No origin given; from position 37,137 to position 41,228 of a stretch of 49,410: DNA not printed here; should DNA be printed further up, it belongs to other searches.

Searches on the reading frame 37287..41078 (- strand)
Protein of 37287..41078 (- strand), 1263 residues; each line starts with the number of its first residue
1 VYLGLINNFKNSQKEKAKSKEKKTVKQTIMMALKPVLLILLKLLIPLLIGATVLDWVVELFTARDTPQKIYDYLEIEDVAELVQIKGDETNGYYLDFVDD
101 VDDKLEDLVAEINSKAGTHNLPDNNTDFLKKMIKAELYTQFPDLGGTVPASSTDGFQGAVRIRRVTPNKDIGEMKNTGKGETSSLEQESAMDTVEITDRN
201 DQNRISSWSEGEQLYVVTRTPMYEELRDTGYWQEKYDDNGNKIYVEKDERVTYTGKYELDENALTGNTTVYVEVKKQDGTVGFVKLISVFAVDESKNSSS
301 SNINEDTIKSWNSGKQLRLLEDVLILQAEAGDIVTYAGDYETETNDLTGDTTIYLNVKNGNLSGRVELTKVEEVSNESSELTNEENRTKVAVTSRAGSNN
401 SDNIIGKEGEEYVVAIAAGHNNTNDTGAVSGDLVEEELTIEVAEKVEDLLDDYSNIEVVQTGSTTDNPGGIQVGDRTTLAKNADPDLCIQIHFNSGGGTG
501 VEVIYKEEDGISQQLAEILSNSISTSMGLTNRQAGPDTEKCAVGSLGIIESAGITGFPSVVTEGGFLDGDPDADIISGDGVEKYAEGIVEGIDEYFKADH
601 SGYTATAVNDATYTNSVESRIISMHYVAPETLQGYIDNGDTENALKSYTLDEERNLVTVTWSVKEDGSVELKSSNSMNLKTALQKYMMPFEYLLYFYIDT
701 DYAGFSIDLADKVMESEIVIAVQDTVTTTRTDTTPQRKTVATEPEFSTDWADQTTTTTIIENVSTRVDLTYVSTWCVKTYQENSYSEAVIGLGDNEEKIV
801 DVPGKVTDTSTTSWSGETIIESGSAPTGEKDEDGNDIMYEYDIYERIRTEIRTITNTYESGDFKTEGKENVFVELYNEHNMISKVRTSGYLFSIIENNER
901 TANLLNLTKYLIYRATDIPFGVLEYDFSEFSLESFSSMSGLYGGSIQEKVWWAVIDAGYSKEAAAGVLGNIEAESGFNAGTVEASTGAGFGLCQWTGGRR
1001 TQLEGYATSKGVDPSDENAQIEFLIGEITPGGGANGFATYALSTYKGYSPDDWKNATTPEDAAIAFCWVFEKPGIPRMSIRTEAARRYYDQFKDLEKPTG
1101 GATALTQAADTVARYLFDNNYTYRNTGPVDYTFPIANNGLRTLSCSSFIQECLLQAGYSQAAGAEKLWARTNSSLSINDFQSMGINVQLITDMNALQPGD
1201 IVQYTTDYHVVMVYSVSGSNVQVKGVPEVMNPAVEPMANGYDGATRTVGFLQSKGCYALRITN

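Call 52: search_protein_families(library=pfam, max_evalue=0.0001, proteins=[window:37287-41078:-])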
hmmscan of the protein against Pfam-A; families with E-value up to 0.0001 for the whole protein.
window:37287-41078:- (1263 aa): 2 families
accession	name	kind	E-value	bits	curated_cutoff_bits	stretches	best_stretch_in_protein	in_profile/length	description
PF18013.6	Phage_lysozyme2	-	8.6e-33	113.9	28.2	1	947-1092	3-140/140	Phage tail lysozyme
PF01520.23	Amidase_3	-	5.8e-25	88.8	27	1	414-593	1-173/174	N-acetylmuramoyl-L-alanine amidase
